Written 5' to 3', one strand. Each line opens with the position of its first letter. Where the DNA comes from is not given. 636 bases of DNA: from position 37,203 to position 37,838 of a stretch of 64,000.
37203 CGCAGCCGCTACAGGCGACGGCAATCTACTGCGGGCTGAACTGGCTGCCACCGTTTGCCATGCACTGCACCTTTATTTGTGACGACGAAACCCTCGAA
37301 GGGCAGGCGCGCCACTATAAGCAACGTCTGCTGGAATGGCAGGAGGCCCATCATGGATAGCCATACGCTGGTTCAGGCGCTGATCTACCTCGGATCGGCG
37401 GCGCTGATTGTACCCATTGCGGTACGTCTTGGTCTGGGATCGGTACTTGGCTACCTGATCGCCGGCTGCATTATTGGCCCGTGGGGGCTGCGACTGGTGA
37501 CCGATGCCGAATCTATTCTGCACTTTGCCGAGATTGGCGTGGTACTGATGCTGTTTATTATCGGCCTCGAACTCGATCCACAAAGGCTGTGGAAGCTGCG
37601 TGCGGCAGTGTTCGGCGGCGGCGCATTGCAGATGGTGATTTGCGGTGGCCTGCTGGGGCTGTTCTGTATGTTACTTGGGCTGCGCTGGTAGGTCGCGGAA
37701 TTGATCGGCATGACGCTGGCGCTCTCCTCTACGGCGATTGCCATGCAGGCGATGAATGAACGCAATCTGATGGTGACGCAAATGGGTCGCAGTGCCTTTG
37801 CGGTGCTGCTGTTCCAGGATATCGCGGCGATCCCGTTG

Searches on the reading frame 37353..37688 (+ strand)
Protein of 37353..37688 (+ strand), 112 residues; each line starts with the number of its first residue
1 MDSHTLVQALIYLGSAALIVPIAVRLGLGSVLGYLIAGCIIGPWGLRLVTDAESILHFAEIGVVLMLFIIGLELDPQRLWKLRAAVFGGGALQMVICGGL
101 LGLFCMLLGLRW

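Call 30: list_cluster_members(proteins=[window:37353-37688:+, window:37710-39212:+, window:37701-39212:+, window:37743-39212:+, window:45693-48044:-, window:11937-14750:+])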
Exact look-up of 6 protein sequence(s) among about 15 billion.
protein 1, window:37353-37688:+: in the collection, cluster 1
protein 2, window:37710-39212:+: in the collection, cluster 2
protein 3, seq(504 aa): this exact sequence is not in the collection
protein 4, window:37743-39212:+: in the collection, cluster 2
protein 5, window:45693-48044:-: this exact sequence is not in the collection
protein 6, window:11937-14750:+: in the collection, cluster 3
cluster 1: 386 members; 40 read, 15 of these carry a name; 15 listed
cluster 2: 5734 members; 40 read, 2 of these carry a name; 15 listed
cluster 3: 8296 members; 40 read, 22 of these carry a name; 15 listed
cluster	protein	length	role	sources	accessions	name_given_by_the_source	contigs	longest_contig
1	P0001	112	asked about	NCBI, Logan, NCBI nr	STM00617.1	glutathione-regulated potassium-efflux system protein KefC [Escherichia coli]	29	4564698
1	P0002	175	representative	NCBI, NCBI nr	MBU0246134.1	cation:proton antiporter, partial [Escherichia coli] | cation:proton antiporter [Escherichia coli]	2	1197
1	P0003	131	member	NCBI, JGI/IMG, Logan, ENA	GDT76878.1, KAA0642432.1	glutathione-regulated potassium-efflux system protein [Escherichia coli] | glutathione-regulated potassium-efflux system ancillary protein KefC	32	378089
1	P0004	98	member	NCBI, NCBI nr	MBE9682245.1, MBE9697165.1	hypothetical protein GVI08_10240, partial [Escherichia coli] | hypothetical protein [Escherichia coli]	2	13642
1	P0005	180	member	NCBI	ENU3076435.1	cation:proton antiporter, partial [Escherichia coli]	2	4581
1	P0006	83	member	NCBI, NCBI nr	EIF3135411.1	cation:proton antiporter, partial [Salmonella enterica subsp. enterica serovar Stanley] | cation:proton antiporter [Salmonella enterica subsp. enterica serovar Stanley]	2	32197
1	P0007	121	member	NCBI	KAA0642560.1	hypothetical protein E2K60_28210, partial [Escherichia coli]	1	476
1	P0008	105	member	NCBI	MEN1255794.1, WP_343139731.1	cation:proton antiporter, partial [Pseudomonas aeruginosa]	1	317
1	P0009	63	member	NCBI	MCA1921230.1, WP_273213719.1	cation:proton antiporter, partial [Buttiauxella noackiae]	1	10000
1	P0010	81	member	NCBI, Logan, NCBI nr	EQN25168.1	glutathione-regulated potassium-efflux system protein kefC [Escherichia coli HVH 4 ...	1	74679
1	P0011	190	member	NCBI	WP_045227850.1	cation:proton antiporter, partial [Escherichia coli]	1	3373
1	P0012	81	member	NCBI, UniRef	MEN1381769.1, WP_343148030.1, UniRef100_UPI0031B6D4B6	cation:proton antiporter, partial [Pseudomonas aeruginosa] | cation:proton antiporter domain-containing protein n=1 Tax=Pseudomonas aeruginosa ...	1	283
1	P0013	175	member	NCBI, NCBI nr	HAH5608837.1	TPA: hypothetical protein HH776_004391, partial [Escherichia coli] | hypothetical protein [Escherichia coli]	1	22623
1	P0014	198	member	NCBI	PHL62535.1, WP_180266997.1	glutathione-regulated potassium-efflux system protein KefC, partial [Escherichia coli]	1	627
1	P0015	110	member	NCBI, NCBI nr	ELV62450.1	glutathione-regulated potassium-efflux system protein kefC [Escherichia coli 99.1775]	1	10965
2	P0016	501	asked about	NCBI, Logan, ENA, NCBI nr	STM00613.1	glutathione-regulated potassium-efflux system protein KefC [Escherichia coli]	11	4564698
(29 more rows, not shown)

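Call 31: find_encoding_contigs(protein=P0016, flank=3000, max_places=10)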
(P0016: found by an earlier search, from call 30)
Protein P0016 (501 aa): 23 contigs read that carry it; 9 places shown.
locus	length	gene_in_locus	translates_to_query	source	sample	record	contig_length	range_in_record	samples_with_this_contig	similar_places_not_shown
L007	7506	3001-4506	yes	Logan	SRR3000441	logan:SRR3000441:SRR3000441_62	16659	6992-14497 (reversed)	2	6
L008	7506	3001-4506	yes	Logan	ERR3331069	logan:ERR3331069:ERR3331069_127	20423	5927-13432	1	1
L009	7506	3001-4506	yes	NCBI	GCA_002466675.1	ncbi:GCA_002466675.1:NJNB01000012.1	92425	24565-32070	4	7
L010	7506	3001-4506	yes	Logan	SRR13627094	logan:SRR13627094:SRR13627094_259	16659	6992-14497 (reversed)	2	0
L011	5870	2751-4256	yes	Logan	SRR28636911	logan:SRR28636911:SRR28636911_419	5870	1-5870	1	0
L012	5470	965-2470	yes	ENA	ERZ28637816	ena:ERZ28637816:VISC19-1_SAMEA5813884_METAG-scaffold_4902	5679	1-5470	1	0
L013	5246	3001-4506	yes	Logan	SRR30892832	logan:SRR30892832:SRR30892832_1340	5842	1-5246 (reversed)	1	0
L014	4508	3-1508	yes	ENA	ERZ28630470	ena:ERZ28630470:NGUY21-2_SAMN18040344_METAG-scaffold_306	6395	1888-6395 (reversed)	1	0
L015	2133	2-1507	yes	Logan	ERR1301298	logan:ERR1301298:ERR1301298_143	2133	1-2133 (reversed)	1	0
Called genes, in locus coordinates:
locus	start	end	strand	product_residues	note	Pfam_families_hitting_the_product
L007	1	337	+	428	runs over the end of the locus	PF01134:GIDA, PF01266:DAO, PF01494:FAD_binding_3, PF03486:HI0933_like, PF12831:FAD_oxidored, PF13450:NAD_binding_8, PF01266:DAO, PF21162:ETFQO_UQ-bd, +6 more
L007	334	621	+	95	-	-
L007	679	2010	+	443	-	PF00083:Sugar_tr, PF07690:MFS_1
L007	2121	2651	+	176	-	PF02525:Flavodoxin_2, PF03358:FMN_red (weak)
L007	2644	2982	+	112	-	PF00999:Na_H_Exchanger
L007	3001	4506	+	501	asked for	PF00999:Na_H_Exchanger, PF02254:TrkA_N, PF27452:KefB_C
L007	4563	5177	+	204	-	PF00186:DHFR_1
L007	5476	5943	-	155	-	-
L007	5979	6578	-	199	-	PF14124:DUF4291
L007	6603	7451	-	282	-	PF00149:Metallophos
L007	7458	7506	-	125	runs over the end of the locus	PF04379:DUF525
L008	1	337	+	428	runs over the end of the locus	PF01134:GIDA, PF01266:DAO, PF01494:FAD_binding_3, PF03486:HI0933_like, PF12831:FAD_oxidored, PF13450:NAD_binding_8, PF01266:DAO, PF21162:ETFQO_UQ-bd, +6 more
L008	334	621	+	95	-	-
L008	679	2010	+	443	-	PF00083:Sugar_tr, PF07690:MFS_1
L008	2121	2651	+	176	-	PF02525:Flavodoxin_2, PF03358:FMN_red (weak)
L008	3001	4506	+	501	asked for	PF00999:Na_H_Exchanger, PF02254:TrkA_N, PF27452:KefB_C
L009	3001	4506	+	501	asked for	PF00999:Na_H_Exchanger, PF02254:TrkA_N, PF27452:KefB_C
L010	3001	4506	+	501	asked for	PF00999:Na_H_Exchanger, PF02254:TrkA_N, PF27452:KefB_C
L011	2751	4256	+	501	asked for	PF00999:Na_H_Exchanger, PF02254:TrkA_N, PF27452:KefB_C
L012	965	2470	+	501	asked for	PF00999:Na_H_Exchanger, PF02254:TrkA_N, PF27452:KefB_C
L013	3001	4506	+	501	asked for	PF00999:Na_H_Exchanger, PF02254:TrkA_N, PF27452:KefB_C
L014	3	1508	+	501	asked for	PF00999:Na_H_Exchanger, PF02254:TrkA_N, PF27452:KefB_C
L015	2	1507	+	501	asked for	PF00999:Na_H_Exchanger, PF02254:TrkA_N, PF27452:KefB_C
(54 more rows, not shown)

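Call 35: search_protein_families(library=pfam, proteins=[window:37353-37688:+])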
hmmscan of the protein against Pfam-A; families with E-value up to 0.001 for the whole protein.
window:37353-37688:+ (112 aa): 1 family
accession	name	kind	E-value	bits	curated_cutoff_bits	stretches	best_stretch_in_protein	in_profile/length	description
PF00999.27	Na_H_Exchanger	-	1.6e-16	60.6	26.2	1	16-108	3-96/375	Sodium/hydrogen exchanger, transmembrane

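Call 45: find_encoding_contigs(protein=P0001, flank=10000, max_places=10)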
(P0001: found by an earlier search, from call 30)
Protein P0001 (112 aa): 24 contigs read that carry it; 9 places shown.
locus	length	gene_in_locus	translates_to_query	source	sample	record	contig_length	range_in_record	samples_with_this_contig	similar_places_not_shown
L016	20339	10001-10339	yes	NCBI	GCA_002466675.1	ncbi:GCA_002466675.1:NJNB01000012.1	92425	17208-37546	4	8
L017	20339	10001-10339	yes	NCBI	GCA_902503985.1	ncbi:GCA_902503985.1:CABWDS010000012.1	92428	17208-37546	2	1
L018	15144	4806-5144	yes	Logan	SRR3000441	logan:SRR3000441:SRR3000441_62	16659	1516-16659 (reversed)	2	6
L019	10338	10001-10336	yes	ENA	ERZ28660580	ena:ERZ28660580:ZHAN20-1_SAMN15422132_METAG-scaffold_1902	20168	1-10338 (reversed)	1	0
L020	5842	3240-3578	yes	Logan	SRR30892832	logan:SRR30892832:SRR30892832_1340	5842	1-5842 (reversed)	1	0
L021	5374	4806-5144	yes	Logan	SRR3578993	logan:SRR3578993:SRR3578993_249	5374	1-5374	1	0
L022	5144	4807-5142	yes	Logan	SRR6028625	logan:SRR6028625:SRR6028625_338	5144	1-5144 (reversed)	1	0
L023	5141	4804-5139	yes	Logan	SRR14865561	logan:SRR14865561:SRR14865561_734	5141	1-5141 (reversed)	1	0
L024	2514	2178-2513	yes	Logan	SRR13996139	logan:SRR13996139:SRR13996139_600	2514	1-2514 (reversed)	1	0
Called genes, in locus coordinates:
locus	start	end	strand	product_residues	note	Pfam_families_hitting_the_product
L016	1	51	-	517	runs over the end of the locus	PF00501:AMP-binding, PF13193:AMP-binding_C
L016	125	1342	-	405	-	PF02515:CoA_transf_3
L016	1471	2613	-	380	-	PF02771:Acyl-CoA_dh_N, PF02770:Acyl-CoA_dh_M, PF00441:Acyl-CoA_dh_1, PF08028:Acyl-CoA_dh_2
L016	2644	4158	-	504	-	PF02028:BCCT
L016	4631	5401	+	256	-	PF01012:ETF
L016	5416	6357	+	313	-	PF01012:ETF, PF00766:ETF_alpha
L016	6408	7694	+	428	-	PF01134:GIDA, PF01266:DAO, PF01494:FAD_binding_3, PF03486:HI0933_like, PF12831:FAD_oxidored, PF13450:NAD_binding_8, PF01266:DAO, PF21162:ETFQO_UQ-bd, +6 more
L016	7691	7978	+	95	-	-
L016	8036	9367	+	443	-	PF00083:Sugar_tr, PF07690:MFS_1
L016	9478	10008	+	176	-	PF02525:Flavodoxin_2, PF03358:FMN_red (weak)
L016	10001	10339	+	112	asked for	PF00999:Na_H_Exchanger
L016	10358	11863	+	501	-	PF00999:Na_H_Exchanger, PF02254:TrkA_N, PF27452:KefB_C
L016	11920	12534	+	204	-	PF00186:DHFR_1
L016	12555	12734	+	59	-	PF07362:CcdA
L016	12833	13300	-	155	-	-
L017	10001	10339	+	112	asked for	PF00999:Na_H_Exchanger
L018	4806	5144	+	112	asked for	PF00999:Na_H_Exchanger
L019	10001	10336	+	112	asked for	PF00999:Na_H_Exchanger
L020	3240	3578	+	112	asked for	PF00999:Na_H_Exchanger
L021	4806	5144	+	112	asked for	PF00999:Na_H_Exchanger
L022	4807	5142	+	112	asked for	PF00999:Na_H_Exchanger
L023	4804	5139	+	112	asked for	PF00999:Na_H_Exchanger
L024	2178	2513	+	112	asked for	PF00999:Na_H_Exchanger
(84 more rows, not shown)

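Call 56: find_encoding_contigs(protein=P0003, flank=2500, max_places=6)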
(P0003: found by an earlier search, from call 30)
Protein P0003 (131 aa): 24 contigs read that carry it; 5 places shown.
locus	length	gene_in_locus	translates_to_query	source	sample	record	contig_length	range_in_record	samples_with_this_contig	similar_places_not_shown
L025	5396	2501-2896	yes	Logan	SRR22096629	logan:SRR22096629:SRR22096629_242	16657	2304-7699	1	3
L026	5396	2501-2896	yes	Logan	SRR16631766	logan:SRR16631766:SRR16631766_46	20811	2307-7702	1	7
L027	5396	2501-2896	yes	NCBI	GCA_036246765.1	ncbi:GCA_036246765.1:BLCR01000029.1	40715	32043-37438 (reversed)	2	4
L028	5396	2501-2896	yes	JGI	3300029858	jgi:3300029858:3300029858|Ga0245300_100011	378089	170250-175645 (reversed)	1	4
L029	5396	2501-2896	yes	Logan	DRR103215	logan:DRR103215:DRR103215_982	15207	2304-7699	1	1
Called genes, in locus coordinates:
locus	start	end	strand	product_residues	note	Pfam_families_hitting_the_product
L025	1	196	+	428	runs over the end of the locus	PF01134:GIDA, PF01266:DAO, PF01494:FAD_binding_3, PF03486:HI0933_like, PF12831:FAD_oxidored, PF13450:NAD_binding_8, PF01266:DAO, PF21162:ETFQO_UQ-bd, +6 more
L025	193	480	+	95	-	-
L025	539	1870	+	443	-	PF00083:Sugar_tr, PF07690:MFS_1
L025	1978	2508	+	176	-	PF02525:Flavodoxin_2, PF03358:FMN_red (weak)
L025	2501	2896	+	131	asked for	PF00999:Na_H_Exchanger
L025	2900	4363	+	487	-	PF00999:Na_H_Exchanger, PF02254:TrkA_N, PF27452:KefB_C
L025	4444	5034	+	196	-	PF00186:DHFR_1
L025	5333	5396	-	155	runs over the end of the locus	-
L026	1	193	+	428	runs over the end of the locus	PF01134:GIDA, PF01266:DAO, PF01494:FAD_binding_3, PF03486:HI0933_like, PF12831:FAD_oxidored, PF13450:NAD_binding_8, PF01266:DAO, PF21162:ETFQO_UQ-bd, +6 more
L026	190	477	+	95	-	-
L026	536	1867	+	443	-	PF00083:Sugar_tr, PF07690:MFS_1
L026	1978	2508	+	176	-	PF02525:Flavodoxin_2, PF03358:FMN_red (weak)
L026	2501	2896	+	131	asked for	PF00999:Na_H_Exchanger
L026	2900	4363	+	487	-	PF00999:Na_H_Exchanger, PF02254:TrkA_N, PF27452:KefB_C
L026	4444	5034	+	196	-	PF00186:DHFR_1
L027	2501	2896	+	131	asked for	PF00999:Na_H_Exchanger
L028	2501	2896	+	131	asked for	PF00999:Na_H_Exchanger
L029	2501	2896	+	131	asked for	PF00999:Na_H_Exchanger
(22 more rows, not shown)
